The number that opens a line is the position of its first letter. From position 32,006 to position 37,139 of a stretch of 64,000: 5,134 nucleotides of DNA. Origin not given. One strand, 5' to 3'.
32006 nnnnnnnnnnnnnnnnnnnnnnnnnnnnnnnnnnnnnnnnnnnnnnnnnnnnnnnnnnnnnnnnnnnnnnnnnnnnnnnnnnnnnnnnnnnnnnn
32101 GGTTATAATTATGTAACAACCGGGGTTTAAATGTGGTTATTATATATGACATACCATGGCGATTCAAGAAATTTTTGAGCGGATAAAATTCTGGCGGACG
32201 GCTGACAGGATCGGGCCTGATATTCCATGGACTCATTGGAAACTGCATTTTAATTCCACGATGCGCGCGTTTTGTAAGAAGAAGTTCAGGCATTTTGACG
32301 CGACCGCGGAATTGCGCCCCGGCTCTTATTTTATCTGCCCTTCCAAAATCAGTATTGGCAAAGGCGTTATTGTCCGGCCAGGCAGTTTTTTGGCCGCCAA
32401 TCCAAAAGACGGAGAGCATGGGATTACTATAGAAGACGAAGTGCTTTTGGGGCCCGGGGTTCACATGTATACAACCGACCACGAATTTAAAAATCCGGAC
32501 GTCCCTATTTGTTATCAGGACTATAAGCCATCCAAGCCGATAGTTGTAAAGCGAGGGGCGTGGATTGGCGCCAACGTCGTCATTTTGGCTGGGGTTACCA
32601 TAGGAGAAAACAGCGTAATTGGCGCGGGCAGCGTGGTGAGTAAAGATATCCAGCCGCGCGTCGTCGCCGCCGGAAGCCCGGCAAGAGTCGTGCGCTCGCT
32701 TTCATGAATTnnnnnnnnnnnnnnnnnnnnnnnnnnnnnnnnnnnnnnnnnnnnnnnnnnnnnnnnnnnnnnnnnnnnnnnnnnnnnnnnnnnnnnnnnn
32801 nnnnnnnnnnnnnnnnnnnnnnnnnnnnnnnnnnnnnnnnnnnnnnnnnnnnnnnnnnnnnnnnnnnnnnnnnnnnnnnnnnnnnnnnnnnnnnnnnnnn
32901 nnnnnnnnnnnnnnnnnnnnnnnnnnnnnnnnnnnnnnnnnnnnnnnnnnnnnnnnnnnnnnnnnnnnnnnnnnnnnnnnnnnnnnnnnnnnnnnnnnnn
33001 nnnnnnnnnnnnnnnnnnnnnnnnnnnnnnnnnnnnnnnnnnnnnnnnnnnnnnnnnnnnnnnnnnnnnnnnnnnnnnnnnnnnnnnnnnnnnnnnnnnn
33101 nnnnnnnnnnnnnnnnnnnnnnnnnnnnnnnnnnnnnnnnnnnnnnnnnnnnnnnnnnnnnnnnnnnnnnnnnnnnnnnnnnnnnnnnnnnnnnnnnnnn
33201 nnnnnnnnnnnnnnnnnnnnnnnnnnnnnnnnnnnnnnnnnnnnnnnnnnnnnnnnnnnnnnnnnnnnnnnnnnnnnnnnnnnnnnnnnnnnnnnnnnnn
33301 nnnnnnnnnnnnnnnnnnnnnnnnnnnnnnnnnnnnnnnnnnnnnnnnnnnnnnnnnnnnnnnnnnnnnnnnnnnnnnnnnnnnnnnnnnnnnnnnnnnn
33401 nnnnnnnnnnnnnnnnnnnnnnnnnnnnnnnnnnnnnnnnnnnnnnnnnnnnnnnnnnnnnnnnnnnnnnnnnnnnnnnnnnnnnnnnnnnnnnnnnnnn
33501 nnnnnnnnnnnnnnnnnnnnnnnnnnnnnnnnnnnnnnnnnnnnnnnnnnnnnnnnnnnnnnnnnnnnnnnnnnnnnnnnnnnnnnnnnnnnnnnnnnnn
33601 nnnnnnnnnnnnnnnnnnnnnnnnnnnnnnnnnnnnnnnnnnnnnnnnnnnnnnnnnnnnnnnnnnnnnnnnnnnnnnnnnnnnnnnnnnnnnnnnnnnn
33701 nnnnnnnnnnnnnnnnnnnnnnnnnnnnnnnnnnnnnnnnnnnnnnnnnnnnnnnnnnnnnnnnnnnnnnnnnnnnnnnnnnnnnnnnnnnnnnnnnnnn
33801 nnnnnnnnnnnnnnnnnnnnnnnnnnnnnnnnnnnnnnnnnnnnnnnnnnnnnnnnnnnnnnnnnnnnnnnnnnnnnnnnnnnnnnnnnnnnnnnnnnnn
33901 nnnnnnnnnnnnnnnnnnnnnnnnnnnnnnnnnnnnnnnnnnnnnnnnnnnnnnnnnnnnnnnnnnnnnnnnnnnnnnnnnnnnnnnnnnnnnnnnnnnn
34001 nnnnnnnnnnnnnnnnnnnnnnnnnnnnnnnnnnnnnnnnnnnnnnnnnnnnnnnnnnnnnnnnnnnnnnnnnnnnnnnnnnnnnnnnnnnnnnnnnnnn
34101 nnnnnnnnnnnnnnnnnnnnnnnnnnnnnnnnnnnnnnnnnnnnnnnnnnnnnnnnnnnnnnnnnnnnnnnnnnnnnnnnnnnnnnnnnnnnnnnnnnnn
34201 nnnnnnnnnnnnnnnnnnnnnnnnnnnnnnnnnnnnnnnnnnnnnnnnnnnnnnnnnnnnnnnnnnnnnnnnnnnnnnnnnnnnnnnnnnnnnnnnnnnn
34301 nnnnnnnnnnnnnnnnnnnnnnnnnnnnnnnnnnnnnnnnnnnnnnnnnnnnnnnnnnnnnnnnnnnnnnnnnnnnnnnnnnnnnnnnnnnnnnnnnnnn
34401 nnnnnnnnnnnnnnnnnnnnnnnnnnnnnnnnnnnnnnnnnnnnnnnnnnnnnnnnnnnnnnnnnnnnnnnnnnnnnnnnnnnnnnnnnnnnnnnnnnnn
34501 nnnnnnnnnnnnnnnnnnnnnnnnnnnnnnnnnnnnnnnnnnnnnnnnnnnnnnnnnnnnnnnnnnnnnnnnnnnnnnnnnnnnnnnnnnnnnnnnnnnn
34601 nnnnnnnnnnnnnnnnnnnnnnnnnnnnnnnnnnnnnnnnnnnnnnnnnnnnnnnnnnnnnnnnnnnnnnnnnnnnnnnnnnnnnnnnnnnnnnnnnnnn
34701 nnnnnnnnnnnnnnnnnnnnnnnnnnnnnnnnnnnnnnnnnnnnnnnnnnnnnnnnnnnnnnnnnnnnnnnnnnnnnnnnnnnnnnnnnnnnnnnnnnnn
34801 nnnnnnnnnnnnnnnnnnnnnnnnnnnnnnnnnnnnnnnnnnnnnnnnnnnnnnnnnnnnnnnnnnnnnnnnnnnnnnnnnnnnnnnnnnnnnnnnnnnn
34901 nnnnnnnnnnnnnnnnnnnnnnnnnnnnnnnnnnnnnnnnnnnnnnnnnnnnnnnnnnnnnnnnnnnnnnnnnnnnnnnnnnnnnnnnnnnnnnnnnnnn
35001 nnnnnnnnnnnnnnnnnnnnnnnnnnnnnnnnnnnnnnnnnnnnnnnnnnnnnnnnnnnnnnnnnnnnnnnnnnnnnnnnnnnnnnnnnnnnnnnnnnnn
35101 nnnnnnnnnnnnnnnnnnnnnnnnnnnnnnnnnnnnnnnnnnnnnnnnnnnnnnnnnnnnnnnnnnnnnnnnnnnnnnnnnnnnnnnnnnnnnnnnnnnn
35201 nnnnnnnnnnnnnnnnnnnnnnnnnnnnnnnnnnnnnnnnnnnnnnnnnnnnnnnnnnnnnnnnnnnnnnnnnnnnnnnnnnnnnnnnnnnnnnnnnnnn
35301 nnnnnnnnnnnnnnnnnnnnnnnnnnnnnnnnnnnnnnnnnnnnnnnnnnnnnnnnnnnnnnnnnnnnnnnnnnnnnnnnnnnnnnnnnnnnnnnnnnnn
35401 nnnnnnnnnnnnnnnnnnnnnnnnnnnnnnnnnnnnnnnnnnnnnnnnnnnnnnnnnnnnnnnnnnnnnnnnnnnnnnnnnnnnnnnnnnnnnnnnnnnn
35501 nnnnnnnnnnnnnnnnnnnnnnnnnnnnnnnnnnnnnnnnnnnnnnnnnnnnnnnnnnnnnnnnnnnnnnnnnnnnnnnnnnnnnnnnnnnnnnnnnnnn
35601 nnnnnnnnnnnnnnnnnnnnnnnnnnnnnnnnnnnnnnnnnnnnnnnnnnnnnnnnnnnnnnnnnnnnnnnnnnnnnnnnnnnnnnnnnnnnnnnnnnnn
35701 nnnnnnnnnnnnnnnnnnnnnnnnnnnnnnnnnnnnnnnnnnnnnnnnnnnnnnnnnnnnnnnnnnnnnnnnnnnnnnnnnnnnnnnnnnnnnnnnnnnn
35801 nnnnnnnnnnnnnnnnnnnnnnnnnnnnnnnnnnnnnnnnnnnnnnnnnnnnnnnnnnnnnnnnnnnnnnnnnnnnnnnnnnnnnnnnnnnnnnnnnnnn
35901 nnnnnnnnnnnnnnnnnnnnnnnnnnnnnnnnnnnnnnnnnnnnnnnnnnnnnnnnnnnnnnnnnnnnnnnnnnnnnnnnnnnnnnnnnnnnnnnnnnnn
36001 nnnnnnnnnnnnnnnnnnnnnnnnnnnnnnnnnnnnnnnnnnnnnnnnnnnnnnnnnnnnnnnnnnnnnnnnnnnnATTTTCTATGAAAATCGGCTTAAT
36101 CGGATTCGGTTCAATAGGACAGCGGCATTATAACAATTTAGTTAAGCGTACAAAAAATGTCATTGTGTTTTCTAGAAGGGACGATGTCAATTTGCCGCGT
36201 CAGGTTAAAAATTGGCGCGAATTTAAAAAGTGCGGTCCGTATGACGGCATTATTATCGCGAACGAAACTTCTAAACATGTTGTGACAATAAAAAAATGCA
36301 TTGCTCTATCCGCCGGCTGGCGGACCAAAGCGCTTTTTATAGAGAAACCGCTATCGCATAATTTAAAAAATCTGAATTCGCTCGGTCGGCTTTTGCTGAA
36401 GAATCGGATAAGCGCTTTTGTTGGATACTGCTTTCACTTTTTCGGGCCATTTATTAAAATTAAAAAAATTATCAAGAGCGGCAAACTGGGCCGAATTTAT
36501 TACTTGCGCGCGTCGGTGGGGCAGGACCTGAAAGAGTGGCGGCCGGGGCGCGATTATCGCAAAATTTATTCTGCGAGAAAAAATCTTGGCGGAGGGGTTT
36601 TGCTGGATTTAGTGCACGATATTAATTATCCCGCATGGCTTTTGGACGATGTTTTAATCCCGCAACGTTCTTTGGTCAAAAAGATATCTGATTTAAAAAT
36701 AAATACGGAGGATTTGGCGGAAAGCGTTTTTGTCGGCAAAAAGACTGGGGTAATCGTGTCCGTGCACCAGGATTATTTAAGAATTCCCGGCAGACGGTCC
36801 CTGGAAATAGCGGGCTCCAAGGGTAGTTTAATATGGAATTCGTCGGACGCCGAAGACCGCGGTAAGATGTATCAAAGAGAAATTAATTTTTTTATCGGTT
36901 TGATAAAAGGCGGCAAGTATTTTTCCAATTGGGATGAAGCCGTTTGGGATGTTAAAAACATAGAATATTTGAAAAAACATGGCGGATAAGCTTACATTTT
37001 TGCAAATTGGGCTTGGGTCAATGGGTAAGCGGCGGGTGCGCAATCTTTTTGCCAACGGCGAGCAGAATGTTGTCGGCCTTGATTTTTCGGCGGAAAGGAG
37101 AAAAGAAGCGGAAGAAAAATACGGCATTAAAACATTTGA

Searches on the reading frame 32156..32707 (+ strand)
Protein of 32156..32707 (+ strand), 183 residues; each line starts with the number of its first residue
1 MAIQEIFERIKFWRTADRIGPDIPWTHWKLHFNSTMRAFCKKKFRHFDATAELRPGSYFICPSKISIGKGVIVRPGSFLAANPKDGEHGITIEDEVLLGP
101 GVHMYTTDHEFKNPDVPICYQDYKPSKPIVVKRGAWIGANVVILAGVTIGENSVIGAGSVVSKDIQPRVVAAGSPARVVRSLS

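Call 9: search_protein_families(library=pfam, proteins=[window:32156-32707:+], max_evalue=0.01)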
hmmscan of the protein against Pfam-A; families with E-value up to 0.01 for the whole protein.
window:32156-32707:+ (183 aa): 3 families
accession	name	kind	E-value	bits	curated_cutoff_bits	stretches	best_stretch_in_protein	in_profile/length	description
PF00132.30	Hexapep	-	1.1e-15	56.9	27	1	129-162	2-35/36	Bacterial transferase hexapeptide (six repeats)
PF14602.12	Hexapep_2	-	1.6e-08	34.6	27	1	134-162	7-33/34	Hexapeptide repeat of succinyl-transferase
PF25084.1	LbH_EIF2B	-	0.0037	17.7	54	0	131-164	12-102/105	EIF2B subunit epsilon LbH domain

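Call 25: search_protein_families(library=ncbifam, proteins=[window:32156-32707:+], max_evalue=0.001)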
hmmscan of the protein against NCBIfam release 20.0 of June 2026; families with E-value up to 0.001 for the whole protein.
window:32156-32707:+ (183 aa): 43 families (the best 25 are shown)
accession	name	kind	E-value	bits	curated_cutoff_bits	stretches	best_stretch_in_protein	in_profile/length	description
NF007076.0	PRK09527.1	equivalog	4.1e-24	85.1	347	1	38-182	49-185/203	galactoside O-acetyltransferase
NF007499.0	PRK10092.1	equivalog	2.5e-19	69.8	314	1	90-182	94-183/183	maltose O-acetyltransferase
NF007797.0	PRK10502.1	subfamily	7.6e-19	68.1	192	1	27-180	34-177/183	WcaF family extracellular polysaccharide biosynthesis acetyltransferase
NF007240.0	PRK09677.1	equivalog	7e-17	61.5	243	1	89-181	85-183/192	putative lipopolysaccharide biosynthesis O-acetyl transferase WbbJ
TIGR03532.1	DapD_Ac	equivalog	1.8e-14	53.9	231.75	1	126-181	158-213/231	2,3,4,5-tetrahydropyridine-2,6-dicarboxylate N-acetyltransferase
TIGR03570.1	NeuD_NnaD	subfamily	2.3e-14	53.5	160.8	1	129-177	154-202/202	NeuD/PglB/VioB family sugar acetyltransferase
NF041874.1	EPS_EpsC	equivalog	4.3e-13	49.3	150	1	130-180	115-165/168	serine O-acetyltransferase EpsC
TIGR03308.1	phn_thr-fam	hypoth_equivalog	8e-13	48.7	201.65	1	111-180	91-160/204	phosphonate metabolim protein, transferase hexapeptide repeat family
NF050158.1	CarbAnhydGPos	equivalog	1.9e-12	47.2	250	1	130-182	89-143/172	gamma carbonic anhydrase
NF038307.1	EPS_acetyl_HpsU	equivalog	2e-12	47.1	305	1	47-178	54-174/178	hormogonium polysaccharide biosynthesis acetyltransferase HpsU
NF000311.1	Vat_ABCDEFH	equivalog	1.6e-11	44.2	300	1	129-180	111-162/201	Vat family streptogramin A O-acetyltransferase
NF058585.1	HptprglPActTf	PfamEq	2.4e-11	43.5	300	1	131-181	109-159/172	heptaprenylglyceryl phosphate O-acetyltransferase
TIGR04008.1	WcaF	equivalog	5e-11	42.8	326.3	1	48-181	55-177/180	colanic acid biosynthesis acetyltransferase WcaF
NF000490.1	chloram_CatB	equivalog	6.3e-11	42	350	1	117-180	99-162/210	type B chloramphenicol O-acetyltransferase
NF033468.1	stregram_VatI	exception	8.2e-10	38.8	415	1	130-180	114-164/208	streptogramin A O-acetyltransferase Vat(I)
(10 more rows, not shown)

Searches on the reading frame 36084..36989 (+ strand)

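Call 9: search_protein_families(library=pfam, proteins=[window:36084-36989:+], max_evalue=0.01)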
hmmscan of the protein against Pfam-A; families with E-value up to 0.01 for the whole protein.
window:36084-36989:+ (301 aa): 3 families
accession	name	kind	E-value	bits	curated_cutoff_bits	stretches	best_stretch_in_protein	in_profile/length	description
PF22725.1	GFO_IDH_MocA_C3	-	1.3e-12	48.3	27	1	123-249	1-123/124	GFO/IDH/MocA C-terminal domain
PF01408.29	GFO_IDH_MocA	-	7.8e-06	27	24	1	1-114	1-119/120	Oxidoreductase family, NAD-binding Rossmann fold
PF02894.22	GFO_IDH_MocA_C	-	0.00024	21.4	22.9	1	127-256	1-135/218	Oxidoreductase family, C-terminal alpha/beta domain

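Call 25: search_protein_families(library=ncbifam, proteins=[window:36084-36989:+], max_evalue=0.001)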
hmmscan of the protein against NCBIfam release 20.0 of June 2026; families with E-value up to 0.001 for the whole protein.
window:36084-36989:+ (301 aa): 4 families
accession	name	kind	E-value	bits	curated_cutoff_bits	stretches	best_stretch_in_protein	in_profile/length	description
TIGR04380.1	myo_inos_iolG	equivalog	4.9e-16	58.5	355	1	1-209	2-207/330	inositol 2-dehydrogenase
NF040723.1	UDP-GlcNAcDh_Arch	equivalog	1.5e-08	34.5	450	1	1-247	1-233/302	UDP-N-acetylglucosamine 3-dehydrogenase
NF052479.1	LevoglcsnDh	equivalog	0.00022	20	650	1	43-149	64-165/386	levoglucosan dehydrogenase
NF041392.1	XylDh_Gfo6_Halo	equivalog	0.00036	19.5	350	1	39-218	69-243/350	D-xylose 1-dehydrogenase Gfo6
